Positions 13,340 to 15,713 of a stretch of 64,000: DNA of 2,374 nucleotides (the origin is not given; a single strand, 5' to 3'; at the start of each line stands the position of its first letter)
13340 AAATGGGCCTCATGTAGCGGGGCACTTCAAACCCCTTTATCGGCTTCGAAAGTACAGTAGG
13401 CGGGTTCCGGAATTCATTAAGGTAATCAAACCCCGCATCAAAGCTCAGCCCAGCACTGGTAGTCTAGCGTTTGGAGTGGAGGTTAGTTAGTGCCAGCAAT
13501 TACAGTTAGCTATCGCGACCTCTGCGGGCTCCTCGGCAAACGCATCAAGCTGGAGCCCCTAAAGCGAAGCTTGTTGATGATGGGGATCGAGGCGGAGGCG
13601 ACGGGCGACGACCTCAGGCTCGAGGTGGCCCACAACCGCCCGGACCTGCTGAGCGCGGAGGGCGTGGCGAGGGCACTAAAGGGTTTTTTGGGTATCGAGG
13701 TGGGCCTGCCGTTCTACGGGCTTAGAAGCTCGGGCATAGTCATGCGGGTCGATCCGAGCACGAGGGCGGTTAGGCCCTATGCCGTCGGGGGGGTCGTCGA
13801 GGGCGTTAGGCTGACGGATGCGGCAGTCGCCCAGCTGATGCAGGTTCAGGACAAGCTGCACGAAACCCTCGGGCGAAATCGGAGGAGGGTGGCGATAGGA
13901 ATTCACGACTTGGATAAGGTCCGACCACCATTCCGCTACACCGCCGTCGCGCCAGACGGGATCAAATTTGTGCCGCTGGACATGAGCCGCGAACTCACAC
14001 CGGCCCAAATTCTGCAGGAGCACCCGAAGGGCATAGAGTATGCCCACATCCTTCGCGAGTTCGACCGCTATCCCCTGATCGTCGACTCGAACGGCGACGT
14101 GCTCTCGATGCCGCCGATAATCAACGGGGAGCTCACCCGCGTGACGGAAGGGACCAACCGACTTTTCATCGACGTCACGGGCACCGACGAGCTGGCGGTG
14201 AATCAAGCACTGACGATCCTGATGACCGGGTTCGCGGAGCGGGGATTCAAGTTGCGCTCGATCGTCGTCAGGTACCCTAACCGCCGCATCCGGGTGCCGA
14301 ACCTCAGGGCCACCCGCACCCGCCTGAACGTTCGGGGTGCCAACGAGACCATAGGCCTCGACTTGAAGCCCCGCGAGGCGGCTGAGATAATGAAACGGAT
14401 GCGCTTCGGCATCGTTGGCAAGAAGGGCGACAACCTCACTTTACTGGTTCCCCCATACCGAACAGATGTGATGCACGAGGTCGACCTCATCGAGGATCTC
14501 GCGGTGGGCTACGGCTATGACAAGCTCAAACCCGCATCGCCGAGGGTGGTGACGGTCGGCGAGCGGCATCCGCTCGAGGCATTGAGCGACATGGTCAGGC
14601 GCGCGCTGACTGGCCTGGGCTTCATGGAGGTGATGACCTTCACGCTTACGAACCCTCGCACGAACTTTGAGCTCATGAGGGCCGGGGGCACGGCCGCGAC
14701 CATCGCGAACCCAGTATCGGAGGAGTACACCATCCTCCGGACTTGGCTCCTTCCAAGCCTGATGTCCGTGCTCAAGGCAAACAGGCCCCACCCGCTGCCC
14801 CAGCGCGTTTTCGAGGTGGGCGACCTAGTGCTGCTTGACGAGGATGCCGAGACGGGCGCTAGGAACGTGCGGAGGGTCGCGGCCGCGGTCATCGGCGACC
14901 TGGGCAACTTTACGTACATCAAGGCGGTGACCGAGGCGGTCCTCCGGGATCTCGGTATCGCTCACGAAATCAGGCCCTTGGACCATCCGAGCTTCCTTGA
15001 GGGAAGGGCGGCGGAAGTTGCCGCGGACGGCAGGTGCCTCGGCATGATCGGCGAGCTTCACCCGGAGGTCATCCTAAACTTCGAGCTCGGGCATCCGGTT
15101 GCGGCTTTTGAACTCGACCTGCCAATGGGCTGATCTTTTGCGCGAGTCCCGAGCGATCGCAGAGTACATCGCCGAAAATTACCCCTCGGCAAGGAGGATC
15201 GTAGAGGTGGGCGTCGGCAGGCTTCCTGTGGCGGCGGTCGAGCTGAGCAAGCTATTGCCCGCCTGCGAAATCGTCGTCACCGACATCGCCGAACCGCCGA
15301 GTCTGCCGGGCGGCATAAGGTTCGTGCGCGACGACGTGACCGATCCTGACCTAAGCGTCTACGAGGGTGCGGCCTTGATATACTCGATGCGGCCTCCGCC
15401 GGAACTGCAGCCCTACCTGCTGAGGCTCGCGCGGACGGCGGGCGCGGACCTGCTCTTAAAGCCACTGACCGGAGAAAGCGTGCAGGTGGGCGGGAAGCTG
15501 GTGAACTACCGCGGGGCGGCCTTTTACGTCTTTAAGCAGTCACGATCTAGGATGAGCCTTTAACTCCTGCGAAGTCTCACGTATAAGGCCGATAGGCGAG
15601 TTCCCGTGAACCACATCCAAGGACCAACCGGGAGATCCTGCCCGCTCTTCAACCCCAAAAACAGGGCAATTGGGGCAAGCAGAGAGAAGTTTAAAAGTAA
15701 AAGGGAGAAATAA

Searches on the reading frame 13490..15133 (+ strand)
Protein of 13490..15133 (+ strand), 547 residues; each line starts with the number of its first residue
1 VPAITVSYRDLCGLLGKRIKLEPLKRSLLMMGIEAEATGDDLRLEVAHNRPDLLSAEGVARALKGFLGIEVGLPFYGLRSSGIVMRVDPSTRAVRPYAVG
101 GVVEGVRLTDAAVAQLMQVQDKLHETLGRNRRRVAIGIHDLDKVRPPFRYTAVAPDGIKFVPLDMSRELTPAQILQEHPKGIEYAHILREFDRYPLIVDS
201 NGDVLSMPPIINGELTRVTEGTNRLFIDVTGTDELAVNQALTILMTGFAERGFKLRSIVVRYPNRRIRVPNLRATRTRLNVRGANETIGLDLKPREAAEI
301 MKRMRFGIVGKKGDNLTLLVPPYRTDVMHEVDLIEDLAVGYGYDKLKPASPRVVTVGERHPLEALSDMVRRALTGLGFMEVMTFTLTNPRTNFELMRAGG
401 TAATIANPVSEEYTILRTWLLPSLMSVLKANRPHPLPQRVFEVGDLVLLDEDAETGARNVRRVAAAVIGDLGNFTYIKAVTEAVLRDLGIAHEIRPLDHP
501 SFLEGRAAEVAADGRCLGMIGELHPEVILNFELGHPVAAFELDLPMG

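Call 68: list_cluster_members(proteins=[P0123, P0003, P0121, P0197, P0008, P0166, P0171, window:13490-15133:+, window:19257-21008:-])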
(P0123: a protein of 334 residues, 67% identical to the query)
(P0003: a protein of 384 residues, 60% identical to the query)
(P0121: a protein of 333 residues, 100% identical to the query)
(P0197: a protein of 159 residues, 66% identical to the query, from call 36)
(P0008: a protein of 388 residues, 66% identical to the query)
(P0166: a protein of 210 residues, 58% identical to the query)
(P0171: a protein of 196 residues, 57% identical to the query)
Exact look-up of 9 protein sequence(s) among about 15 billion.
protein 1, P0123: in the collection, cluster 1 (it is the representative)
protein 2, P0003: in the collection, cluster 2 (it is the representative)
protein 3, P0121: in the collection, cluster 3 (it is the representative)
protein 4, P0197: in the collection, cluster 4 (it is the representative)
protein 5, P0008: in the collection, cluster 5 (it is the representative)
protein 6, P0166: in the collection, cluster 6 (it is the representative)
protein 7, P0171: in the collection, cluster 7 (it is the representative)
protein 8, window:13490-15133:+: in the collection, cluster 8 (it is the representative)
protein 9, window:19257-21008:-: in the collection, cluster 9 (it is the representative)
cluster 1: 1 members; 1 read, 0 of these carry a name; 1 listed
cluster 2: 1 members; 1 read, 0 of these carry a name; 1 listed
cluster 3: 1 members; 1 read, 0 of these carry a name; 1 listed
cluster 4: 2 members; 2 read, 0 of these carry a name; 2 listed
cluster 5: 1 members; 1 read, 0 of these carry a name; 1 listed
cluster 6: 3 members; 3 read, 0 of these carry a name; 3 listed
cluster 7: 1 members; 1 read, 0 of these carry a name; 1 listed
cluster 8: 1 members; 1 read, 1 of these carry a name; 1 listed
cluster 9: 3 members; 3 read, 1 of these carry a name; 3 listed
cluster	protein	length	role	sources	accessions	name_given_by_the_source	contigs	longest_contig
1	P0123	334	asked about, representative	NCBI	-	-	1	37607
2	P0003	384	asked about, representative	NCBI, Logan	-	-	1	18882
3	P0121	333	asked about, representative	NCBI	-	-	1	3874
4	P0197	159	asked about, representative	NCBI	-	-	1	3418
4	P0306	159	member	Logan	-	-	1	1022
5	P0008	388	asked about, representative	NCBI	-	-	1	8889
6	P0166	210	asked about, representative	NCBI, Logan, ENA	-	-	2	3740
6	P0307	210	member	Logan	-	-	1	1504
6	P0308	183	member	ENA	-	-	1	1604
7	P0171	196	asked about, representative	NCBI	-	-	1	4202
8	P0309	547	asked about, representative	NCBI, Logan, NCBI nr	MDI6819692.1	MAG: phenylalanine--tRNA ligase subunit beta [Candidatus Hodarchaeaceae archaeon] | phenylalanine--tRNA ligase subunit beta [Candidatus Hodarchaeaceae archaeon]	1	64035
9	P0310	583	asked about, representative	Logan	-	-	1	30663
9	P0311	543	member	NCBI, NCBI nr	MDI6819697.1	MAG: hypothetical protein QMC89_02170 [Candidatus Hodarchaeaceae archaeon] | hypothetical protein [Candidatus Hodarchaeaceae archaeon]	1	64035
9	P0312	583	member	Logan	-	-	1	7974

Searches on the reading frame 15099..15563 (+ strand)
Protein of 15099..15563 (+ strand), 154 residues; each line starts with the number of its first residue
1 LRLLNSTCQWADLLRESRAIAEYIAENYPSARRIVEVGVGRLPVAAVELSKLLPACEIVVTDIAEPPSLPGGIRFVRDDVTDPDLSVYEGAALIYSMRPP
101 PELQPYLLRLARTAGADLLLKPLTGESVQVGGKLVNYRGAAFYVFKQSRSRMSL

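Call 7: search_protein_families(library=pfam, proteins=[window:15099-15563:+], max_evalue=0.1)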
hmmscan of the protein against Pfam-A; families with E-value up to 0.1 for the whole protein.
window:15099-15563:+ (154 aa): 1 family
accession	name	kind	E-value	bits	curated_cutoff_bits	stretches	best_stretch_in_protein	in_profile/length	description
PF03686.19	UPF0146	-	9.3e-39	132.7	26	1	20-145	4-127/129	Uncharacterised protein family (UPF0146)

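Call 8: search_protein_families(library=ncbifam, proteins=[window:15099-15563:+], max_evalue=0.1)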
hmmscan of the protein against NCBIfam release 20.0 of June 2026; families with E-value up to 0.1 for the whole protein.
window:15099-15563:+ (154 aa): 1 family
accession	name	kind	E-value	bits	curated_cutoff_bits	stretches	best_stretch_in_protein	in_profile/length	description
NF003165.0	PRK04148.1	equivalog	4.6e-28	98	151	1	19-147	3-134/135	hypothetical protein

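Call 36: find_homologous_proteins(query=window:15099-15563:+, max_evalue=1e-10)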
Query window:15099-15563:+ (154 aa): 111 proteins with E <= 1e-10 among 264 candidates.
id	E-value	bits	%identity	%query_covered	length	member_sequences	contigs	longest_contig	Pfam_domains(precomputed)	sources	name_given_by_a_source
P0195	1.5e-68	247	99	77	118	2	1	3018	PF03686.20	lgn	-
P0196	2.9e-67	243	86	86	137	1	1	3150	PF03686.20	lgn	-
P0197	4.9e-58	213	66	95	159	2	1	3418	PF03686.20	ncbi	-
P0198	2.2e-56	208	65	90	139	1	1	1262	PF03686.20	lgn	-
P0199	5.1e-56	207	72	84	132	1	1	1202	PF03686.20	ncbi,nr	ncbi:MAG: UPF0146 family protein, partial [Hadesarchaea archaeon]|nr:UPF0146 family protein [Hadesar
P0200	1.4e-55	205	65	91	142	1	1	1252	PF03686.20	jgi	jgi:hypothetical protein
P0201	1.8e-55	205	69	86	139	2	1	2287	PF03686.20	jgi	-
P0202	2.9e-55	204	63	96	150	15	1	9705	PF03686.20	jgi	-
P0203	3.8e-55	204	68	86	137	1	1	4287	PF03686.20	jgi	-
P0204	4.0e-55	204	67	87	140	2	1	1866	PF03686.20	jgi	-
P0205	5.1e-55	204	67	87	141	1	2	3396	PF03686.20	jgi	-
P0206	5.4e-55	203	64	95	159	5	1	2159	PF03686.20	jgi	-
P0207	8.7e-55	203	64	92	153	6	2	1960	PF03686.20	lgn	-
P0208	1.2e-54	202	68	86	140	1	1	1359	PF03686.20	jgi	-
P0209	1.6e-54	202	68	86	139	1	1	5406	PF03686.20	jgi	jgi:hypothetical protein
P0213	6.0e-54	200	65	91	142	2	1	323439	PF03686.20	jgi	-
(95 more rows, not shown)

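Call 39: find_encoding_contigs(protein=P0195, flank=10000, max_places=3)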
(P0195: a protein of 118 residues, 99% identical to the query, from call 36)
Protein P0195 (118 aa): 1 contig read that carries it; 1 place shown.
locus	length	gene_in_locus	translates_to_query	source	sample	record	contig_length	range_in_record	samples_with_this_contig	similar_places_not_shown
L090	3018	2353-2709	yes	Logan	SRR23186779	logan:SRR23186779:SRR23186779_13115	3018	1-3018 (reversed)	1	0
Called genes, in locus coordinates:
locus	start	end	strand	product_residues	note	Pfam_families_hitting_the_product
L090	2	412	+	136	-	?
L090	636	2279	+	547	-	PF03483:B3_4, PF03484:B5, PF17759:tRNA_synthFbeta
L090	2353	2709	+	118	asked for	PF03686:UPF0146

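Call 40: find_encoding_contigs(protein=P0196, flank=10000, max_places=3)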
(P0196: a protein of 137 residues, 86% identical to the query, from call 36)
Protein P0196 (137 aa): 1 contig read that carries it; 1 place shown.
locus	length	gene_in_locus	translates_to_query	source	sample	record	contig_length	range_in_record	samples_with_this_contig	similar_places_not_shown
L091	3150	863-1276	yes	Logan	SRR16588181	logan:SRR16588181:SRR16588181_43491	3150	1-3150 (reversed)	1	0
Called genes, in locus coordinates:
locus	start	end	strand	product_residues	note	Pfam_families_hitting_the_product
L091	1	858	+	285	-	?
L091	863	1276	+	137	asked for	PF03686:UPF0146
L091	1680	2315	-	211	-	PF01351:RNase_HII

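Call 41: find_encoding_contigs(protein=P0213, flank=10000, max_places=2)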
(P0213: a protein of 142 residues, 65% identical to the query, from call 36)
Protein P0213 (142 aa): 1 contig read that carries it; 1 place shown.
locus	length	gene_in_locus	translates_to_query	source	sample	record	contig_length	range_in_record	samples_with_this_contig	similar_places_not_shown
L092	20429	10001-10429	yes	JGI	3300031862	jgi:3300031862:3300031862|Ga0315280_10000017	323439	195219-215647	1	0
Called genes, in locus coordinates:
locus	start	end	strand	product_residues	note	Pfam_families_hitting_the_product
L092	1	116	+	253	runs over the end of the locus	PF01135:PCMT, PF13489:Methyltransf_23, PF01209:Ubie_methyltran, PF06325:PrmA, PF13847:Methyltransf_31, PF08241:Methyltransf_11, PF08242:Methyltransf_12, PF13649:Methyltransf_25, +5 more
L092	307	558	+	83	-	PF00462:Glutaredoxin, PF13417:GST_N_3 (weak)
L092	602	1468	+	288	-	PF00491:Arginase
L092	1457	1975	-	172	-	PF00252:Ribosomal_L16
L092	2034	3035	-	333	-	PF01926:MMR_HSR1, PF02421:FeoB_N, PF02824:TGS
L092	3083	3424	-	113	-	-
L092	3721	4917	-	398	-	PF00890:FAD_binding_2 (weak), PF01266:DAO (faint), PF01494:FAD_binding_3 (weak), PF03486:HI0933_like (weak), PF12831:FAD_oxidored (weak), PF13450:NAD_binding_8 (weak), PF01494:FAD_binding_3, PF22578:GGR_cat (weak), +2 more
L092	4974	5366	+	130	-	PF07760:DUF1616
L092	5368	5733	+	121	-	PF01981:PTH2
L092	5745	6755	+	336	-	PF00586:AIRS, PF02769:AIRS_C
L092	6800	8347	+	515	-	PF01978:TrmB (faint), PF01409:tRNA-synt_2d, PF17759:tRNA_synthFbeta (faint)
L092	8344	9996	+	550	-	PF18262:PhetRS_B1, PF03483:B3_4, PF03484:B5, PF01409:tRNA-synt_2d (weak), PF17759:tRNA_synthFbeta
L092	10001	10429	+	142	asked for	PF03686:UPF0146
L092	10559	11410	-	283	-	PF00801:PKD, PF18911:PKD_4, PF04473:DUF553 (weak)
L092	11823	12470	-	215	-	PF01351:RNase_HII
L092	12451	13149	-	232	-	PF01812:5-FTHF_cyc-lig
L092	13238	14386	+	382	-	PF04415:DUF515 (faint)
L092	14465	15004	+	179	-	PF03266:NTPase_1, PF10649:DUF2478 (weak)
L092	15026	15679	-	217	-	-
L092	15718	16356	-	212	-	-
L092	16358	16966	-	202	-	-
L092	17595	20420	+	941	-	PF00041:fn3 (faint), PF22633:F5_F8_type_C_2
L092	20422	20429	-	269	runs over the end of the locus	PF06564:CBP_BcsQ, PF10609:ParA, PF13614:AAA_31, PF00142:Fer4_NifH (faint), PF01656:CbiA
